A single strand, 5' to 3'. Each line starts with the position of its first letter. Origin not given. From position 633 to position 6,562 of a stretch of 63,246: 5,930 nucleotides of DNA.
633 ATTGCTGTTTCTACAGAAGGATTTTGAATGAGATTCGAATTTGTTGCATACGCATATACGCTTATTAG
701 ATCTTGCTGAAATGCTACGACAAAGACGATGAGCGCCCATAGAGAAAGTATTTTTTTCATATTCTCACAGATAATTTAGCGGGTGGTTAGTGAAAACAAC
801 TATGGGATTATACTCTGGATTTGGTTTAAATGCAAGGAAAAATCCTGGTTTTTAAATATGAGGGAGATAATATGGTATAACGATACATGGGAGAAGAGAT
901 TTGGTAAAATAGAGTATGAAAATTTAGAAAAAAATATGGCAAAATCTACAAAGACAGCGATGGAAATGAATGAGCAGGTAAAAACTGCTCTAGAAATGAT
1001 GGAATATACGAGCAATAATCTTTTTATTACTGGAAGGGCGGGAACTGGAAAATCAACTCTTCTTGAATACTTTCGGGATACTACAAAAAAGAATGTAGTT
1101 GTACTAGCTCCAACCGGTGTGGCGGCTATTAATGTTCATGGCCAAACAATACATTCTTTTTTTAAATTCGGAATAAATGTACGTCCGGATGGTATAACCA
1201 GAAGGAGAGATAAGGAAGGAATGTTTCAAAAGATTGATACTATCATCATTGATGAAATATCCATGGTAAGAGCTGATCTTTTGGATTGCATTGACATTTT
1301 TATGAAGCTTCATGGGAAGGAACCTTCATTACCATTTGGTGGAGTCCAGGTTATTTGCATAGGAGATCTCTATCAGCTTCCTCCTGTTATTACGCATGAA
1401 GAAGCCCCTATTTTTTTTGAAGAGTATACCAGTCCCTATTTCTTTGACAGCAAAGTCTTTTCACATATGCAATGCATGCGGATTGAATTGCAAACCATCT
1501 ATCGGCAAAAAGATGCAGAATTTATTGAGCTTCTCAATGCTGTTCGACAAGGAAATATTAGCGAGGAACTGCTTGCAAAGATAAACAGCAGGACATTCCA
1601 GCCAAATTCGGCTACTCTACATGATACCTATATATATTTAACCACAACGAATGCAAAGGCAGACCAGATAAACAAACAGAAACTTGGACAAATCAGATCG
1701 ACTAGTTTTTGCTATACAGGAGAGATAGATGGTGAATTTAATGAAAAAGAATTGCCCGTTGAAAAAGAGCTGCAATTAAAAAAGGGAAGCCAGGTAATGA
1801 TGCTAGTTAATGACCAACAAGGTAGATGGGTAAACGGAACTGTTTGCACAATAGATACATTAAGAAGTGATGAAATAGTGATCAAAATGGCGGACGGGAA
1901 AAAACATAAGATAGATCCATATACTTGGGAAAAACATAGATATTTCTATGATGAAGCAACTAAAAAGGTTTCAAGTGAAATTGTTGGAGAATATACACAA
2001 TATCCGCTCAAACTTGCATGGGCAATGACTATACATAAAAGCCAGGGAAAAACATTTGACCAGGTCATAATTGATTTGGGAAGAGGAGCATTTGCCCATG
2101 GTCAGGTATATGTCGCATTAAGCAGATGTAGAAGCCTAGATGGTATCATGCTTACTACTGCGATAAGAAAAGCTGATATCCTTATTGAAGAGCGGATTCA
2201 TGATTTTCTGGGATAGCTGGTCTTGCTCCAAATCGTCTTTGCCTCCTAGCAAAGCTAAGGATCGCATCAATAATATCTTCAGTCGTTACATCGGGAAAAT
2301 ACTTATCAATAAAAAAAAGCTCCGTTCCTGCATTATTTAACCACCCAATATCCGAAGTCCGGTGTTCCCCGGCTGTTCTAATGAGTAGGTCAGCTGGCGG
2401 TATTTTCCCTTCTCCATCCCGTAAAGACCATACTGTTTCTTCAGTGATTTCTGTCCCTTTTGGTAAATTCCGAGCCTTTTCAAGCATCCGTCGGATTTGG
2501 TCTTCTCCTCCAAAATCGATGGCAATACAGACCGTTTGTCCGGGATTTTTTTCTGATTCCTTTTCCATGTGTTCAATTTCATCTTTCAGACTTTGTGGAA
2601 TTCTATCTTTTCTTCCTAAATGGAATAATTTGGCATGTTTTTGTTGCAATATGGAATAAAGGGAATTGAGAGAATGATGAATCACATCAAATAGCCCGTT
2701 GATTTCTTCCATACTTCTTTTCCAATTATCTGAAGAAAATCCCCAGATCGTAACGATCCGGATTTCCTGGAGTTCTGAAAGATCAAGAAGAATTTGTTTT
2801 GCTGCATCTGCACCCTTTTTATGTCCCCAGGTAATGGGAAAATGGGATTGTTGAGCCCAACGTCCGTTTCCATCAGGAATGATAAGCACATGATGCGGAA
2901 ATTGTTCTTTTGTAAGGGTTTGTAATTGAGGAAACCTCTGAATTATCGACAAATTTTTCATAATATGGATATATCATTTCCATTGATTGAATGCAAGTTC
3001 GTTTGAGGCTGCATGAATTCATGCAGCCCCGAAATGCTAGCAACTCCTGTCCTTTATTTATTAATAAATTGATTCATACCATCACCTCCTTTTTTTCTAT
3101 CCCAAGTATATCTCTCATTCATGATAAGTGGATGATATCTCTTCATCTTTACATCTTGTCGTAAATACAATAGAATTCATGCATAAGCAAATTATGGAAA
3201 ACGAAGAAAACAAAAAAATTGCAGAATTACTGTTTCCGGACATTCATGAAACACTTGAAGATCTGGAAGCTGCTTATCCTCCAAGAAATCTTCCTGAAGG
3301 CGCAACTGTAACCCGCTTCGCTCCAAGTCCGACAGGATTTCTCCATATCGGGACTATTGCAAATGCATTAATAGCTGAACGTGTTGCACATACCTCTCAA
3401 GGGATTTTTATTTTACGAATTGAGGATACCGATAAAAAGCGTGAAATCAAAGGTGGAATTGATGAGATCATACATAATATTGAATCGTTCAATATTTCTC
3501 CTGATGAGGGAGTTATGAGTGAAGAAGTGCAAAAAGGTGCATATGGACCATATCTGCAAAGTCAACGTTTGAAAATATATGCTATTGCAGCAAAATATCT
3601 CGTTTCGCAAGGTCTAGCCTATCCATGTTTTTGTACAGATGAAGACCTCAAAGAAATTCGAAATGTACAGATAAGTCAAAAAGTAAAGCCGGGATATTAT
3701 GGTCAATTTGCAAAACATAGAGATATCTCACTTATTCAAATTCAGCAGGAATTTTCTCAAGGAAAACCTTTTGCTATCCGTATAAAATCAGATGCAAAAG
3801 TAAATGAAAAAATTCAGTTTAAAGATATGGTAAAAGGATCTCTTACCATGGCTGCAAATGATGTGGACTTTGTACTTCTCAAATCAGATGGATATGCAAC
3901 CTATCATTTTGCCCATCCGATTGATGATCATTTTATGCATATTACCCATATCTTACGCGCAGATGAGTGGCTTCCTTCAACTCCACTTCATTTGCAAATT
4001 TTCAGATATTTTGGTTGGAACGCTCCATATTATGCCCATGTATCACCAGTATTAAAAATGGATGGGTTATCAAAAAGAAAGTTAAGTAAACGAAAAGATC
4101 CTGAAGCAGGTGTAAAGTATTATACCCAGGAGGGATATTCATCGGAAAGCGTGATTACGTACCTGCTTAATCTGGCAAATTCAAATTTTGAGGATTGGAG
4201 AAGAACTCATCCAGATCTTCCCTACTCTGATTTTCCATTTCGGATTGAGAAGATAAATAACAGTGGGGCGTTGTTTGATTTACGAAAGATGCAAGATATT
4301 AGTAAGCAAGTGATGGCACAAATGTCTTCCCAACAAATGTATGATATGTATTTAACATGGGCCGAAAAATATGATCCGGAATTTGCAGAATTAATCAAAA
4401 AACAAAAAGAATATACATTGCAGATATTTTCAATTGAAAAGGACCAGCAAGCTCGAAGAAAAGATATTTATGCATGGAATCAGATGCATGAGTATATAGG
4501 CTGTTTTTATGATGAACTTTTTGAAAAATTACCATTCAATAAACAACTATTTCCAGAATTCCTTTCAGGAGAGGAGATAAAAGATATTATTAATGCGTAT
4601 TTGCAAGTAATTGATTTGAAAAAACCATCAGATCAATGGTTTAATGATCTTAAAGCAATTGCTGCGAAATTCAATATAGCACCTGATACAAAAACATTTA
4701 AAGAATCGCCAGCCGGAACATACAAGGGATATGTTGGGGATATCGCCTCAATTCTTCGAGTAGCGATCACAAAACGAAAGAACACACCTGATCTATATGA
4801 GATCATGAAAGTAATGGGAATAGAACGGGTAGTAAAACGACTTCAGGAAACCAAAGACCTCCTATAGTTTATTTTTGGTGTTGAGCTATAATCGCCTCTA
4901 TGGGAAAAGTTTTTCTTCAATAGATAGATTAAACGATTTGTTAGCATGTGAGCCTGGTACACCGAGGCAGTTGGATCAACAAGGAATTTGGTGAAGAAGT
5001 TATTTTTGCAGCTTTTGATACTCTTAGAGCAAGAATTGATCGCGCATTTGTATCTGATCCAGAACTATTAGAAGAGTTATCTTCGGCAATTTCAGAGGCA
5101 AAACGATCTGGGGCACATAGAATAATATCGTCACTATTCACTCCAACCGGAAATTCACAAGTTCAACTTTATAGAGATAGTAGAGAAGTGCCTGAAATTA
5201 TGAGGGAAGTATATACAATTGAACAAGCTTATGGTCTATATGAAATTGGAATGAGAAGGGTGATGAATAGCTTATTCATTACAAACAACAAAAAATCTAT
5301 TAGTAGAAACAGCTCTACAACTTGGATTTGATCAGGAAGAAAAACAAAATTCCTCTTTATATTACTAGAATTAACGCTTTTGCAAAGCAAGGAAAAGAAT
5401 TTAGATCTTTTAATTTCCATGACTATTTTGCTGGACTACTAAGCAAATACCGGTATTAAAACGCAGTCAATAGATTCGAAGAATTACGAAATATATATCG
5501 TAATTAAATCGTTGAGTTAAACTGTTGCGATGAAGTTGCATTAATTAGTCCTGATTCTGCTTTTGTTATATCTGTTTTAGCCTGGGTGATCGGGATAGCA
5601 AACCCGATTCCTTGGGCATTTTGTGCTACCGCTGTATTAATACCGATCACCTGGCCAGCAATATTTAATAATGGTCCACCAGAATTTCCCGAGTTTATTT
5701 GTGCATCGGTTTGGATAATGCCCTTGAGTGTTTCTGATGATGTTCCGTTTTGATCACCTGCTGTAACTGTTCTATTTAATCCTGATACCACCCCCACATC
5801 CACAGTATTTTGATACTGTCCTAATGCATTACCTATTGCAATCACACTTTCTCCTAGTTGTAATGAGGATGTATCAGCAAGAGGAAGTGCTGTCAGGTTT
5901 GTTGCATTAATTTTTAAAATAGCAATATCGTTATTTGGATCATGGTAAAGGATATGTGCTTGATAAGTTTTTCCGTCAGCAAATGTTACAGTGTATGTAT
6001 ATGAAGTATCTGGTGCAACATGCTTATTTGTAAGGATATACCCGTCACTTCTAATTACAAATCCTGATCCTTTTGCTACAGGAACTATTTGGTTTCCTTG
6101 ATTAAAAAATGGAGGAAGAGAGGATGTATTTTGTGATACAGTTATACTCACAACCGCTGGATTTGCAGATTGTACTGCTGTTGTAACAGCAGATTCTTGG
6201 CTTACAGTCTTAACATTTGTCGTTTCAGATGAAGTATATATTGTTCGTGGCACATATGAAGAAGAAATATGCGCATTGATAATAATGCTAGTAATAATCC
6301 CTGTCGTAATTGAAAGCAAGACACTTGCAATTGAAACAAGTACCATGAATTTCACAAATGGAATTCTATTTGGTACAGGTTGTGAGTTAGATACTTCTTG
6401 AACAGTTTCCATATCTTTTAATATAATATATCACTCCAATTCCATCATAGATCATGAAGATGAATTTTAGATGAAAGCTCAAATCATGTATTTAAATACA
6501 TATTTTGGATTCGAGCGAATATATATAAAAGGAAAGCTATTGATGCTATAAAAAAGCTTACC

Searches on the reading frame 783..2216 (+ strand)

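Call 11: search_protein_families(library=pfam, proteins=[window:783-2216:+], max_evalue=0.001)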
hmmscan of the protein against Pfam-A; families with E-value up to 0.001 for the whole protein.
window:783-2216:+ (477 aa): 11 families
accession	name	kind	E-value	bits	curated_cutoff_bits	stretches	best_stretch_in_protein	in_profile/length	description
PF05970.20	PIF1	-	9.9e-33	114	25.9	1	72-262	17-220/223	PIF1-like helicase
PF13604.12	AAA_30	-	3.4e-15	56.7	27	1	64-202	5-131/191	AAA domain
PF13245.12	AAA_19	-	7e-12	46.1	25.1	1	73-202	7-132/134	AAA domain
PF02689.20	Herpes_Helicase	-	4.6e-10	38.6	27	1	406-457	724-776/808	Helicase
PF01443.25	Viral_helicase1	-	1.3e-07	32.1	21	0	403-451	178-222/228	Viral superfamily 1 RNA helicase core domain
PF13538.12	UvrD_C_2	-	4.8e-06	26.8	27.4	1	411-450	1-46/52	UvrD-like helicase C-terminal domain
PF07728.20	AAA_5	-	2.9e-05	24.5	22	1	79-168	1-84/139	AAA domain (dynein-related subfamily)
PF21530.3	Pif1_2B_dom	-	9.2e-05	22.5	23.9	1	325-357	11-44/47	DNA helicase Pif1, 2B domain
PF13191.12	AAA_16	-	0.00014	22.8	32.6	1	65-108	11-56/167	AAA ATPase domain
PF13401.12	AAA_22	-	0.00016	22.4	27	0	76-122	4-45/130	AAA domain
PF13479.12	AAA_24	-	0.00065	20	27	1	78-170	3-84/195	AAA domain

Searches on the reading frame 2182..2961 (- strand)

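Call 16: search_protein_families(library=pfam, proteins=[window:2182-2961:-], max_evalue=0.001)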
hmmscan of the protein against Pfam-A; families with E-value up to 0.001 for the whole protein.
window:2182-2961:- (259 aa): 1 family
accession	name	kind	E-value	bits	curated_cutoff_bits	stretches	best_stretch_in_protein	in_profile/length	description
PF01255.24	Prenyltransf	-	1.2e-49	169.2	27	1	28-245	1-219/219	Putative undecaprenyl diphosphate synthase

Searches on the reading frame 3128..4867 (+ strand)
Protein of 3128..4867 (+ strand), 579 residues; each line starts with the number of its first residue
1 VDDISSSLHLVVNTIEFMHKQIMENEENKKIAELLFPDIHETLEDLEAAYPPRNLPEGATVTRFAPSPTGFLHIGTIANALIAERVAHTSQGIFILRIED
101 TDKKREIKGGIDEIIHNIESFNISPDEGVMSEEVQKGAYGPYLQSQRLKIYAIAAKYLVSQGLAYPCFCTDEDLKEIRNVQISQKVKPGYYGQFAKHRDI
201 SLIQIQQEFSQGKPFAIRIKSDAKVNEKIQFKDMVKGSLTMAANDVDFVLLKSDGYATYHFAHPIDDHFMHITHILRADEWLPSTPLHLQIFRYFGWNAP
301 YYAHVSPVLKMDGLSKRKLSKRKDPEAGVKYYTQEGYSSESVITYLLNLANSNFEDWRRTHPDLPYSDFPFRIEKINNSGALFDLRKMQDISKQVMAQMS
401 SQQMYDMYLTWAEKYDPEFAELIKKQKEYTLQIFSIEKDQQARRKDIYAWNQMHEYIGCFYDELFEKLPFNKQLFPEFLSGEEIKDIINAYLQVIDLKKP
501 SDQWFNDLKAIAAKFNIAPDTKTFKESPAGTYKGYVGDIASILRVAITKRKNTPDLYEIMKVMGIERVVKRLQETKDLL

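Call 11: search_protein_families(library=pfam, proteins=[window:3128-4867:+], max_evalue=0.001)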
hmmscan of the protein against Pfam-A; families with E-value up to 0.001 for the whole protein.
window:3128-4867:+ (579 aa): 2 families
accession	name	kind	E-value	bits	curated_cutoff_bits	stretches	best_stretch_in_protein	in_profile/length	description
PF00749.27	tRNA-synt_1c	-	2.5e-69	234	23.4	1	61-349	3-275/314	tRNA synthetases class I (E and Q), catalytic domain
PF19269.4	Anticodon_2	-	1.4e-07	32.4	23.6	1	536-574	101-139/141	Anticodon binding domain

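Call 15: find_homologous_proteins(query=window:3128-4867:+, max_evalue=1e-20)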
Query window:3128-4867:+ (579 aa): 8000 proteins with E <= 1e-20 among 8000 candidates; the best 120 are listed.
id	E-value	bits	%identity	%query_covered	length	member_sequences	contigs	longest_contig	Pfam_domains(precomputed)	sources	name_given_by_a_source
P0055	0.0e+0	1276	100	96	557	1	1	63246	PF19269.5,PF00749.28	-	-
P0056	7.5e-207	707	57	94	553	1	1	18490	PF19269.5,PF00749.28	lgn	-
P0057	1.3e-193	663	53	96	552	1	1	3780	PF19269.5,PF00749.28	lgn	-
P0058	1.3e-191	656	51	96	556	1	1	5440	PF19269.5,PF00749.28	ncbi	-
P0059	1.6e-189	649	51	94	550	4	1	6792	PF19269.5,PF00749.28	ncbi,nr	ncbi:MAG: glutamate--tRNA ligase [Clostridiaceae bacterium]|nr:glutamate--tRNA ligase [Clostridiacea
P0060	1.3e-188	646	51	94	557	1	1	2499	PF19269.5,PF00749.28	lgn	-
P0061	1.9e-188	646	50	95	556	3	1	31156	PF19269.5,PF00749.28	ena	-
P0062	2.0e-188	646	51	95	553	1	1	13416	PF19269.5,PF00749.28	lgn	-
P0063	2.7e-187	642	49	95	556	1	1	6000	PF19269.5,PF00749.28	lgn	-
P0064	6.4e-187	641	49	95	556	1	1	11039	PF19269.5,PF00749.28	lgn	-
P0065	7.6e-187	641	52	95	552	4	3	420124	PF19269.5,PF00749.28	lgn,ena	-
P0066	8.4e-187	640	52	94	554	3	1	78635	PF19269.5,PF00749.28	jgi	jgi:glutamyl-tRNA synthetase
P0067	1.3e-186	640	50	94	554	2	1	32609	PF19269.5,PF00749.28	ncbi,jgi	-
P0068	1.9e-186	639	50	94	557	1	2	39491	PF19269.5,PF00749.28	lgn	-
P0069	6.0e-186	638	51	95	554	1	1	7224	PF19269.5,PF00749.28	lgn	-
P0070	8.7e-186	637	51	95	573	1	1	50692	PF19269.5,PF00749.28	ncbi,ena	-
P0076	8.9e-185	634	49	94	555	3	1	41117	PF19269.5,PF00749.28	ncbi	-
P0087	6.5e-183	628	50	96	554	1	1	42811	PF19269.5,PF00749.28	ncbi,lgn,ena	-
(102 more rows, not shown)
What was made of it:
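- Tried and rejected: The named hits are mostly Clostridia MAGs at about 50%, plus one Sericytochromatia (call 15).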

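Call 19: find_encoding_contigs(protein=P0056, flank=10000, max_places=3)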
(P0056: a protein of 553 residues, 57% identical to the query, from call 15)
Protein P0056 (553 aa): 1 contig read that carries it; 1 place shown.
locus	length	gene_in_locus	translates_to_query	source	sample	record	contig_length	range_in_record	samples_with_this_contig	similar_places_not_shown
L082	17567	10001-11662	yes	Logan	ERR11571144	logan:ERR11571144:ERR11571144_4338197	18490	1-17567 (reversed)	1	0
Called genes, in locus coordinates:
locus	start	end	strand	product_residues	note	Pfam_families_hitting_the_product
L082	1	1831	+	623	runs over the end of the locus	-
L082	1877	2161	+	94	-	-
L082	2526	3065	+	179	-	PF00005:ABC_tran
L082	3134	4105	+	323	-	PF13304:AAA_21 (faint), PF00005:ABC_tran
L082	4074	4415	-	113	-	-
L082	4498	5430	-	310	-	PF00551:Formyl_trans_N, PF02911:Formyl_trans_C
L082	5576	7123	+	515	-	PF12072:RNase_Y_N, PF00013:KH_1, PF01966:HD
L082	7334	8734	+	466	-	-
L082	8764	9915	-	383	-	-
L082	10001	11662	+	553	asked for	PF00749:tRNA-synt_1c, PF19269:Anticodon_2 (weak)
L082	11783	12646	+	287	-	PF13676:TIR_2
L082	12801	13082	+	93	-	PF01909:NTP_transf_2, PF18765:Polbeta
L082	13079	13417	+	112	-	PF01934:HepT-like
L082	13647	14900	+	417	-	PF00654:Voltage_CLC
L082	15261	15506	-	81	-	PF07992:Pyr_redox_2 (weak)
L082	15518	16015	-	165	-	PF22769:DCD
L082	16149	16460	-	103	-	PF22600:MTPAP-like_central (weak), PF01909:NTP_transf_2, PF18765:Polbeta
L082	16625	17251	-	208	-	PF02698:DUF218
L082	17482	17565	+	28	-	?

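Call 25: list_cluster_members(proteins=[P0058, P0067, P0070, P0076, P0087, P0008, P0009, P0011, P0017, P0004])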
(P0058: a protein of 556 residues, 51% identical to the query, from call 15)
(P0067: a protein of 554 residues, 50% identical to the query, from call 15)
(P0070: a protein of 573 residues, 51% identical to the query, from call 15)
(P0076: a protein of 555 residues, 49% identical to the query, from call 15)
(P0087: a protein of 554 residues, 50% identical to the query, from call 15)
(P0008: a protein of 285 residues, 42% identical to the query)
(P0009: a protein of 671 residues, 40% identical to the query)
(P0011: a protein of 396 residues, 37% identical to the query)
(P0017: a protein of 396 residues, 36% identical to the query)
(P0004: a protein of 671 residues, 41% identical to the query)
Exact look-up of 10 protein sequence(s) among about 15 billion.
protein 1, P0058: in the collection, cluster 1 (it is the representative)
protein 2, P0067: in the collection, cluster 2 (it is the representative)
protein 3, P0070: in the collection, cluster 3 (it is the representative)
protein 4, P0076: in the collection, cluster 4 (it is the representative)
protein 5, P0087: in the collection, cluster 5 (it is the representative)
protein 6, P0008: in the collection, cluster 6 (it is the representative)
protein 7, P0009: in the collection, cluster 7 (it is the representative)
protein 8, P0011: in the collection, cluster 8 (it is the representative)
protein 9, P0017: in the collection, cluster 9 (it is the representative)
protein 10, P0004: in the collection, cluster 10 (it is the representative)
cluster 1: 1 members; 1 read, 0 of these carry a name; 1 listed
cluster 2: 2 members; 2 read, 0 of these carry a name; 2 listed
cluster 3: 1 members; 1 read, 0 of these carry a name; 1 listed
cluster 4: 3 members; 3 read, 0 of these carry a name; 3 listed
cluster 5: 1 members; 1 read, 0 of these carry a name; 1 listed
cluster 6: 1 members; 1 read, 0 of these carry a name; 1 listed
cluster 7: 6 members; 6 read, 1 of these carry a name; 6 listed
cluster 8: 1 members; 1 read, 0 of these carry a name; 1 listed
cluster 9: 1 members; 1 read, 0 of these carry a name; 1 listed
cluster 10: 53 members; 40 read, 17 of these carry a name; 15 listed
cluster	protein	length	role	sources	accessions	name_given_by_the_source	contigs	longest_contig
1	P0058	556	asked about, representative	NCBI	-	-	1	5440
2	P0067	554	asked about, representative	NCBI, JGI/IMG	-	-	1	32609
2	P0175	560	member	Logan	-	-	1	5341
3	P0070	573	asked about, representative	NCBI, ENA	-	-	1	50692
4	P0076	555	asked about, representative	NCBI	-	-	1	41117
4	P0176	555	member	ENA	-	-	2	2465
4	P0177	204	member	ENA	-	-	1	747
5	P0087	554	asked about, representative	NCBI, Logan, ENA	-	-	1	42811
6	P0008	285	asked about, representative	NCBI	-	-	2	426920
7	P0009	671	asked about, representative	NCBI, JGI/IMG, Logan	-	-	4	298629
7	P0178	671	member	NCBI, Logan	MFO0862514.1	MAG: prenyltransferase [Candidatus Saccharibacteria bacterium]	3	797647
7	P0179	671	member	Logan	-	-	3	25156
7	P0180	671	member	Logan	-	-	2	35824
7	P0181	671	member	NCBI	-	-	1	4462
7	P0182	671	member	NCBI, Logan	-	-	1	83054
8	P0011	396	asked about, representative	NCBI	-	-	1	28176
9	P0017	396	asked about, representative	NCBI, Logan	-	-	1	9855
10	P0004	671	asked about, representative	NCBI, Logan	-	-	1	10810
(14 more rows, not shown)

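Call 75: list_cluster_members(proteins=[L082:5576-7123:+, L082:4498-5430:-, L082:13647-14900:+, L082:7334-8734:+, L082:15518-16015:-, P0057, P0060, P0062, P0065, P0061])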
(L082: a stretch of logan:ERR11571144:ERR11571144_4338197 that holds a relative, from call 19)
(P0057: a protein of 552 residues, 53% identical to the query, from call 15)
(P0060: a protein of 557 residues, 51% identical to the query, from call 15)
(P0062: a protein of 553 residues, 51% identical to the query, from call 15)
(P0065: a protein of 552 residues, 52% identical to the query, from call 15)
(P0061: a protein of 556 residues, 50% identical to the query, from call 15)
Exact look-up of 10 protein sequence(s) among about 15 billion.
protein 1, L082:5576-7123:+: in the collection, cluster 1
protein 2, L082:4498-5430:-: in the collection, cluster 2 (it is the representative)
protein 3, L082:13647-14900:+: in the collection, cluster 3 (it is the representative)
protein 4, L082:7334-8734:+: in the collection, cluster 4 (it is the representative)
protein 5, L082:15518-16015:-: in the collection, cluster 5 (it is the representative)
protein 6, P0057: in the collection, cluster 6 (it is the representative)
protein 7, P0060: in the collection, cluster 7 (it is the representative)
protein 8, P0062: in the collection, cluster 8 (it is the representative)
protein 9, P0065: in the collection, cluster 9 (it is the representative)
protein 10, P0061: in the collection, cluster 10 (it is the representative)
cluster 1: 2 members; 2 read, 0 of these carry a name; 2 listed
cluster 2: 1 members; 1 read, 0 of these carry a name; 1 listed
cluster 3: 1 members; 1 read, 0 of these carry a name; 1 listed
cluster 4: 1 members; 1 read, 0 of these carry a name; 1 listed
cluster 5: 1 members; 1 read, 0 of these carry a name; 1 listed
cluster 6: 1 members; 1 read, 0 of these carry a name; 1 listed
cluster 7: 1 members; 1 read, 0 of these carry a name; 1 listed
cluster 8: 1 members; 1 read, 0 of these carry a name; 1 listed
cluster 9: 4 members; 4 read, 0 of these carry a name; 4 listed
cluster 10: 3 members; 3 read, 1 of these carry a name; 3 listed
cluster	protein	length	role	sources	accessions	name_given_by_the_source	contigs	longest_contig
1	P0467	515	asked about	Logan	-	-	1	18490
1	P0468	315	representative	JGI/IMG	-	-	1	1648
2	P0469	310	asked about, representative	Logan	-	-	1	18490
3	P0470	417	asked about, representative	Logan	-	-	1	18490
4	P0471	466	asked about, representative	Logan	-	-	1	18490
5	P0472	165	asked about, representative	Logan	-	-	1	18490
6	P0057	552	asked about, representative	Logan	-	-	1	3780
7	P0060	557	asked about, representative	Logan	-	-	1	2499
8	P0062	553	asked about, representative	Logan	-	-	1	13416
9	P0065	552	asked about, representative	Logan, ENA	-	-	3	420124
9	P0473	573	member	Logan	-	-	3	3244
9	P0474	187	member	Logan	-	-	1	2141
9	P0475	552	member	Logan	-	-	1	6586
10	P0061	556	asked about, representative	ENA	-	-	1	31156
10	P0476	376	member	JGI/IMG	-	glutamyl-tRNA synthetase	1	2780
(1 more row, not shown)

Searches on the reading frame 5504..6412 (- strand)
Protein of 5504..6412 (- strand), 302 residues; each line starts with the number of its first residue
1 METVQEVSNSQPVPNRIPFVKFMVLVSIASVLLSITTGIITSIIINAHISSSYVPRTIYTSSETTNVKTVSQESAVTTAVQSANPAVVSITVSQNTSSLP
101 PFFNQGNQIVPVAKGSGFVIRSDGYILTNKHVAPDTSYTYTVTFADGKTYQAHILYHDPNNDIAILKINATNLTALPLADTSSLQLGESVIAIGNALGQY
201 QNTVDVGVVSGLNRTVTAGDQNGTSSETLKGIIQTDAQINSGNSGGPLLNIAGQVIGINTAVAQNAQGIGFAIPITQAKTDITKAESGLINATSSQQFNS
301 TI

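Call 16: search_protein_families(library=pfam, proteins=[window:5504-6412:-], max_evalue=0.001)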
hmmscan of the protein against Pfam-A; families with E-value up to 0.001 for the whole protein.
window:5504-6412:- (302 aa): 2 families
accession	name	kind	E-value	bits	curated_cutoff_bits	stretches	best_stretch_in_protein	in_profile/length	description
PF13365.12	Trypsin_2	-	8.9e-34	117.7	27.6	1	115-258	1-144/144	Trypsin-like peptidase domain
PF00089.32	Trypsin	-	4.3e-19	69.6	20.6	1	116-279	28-217/220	Trypsin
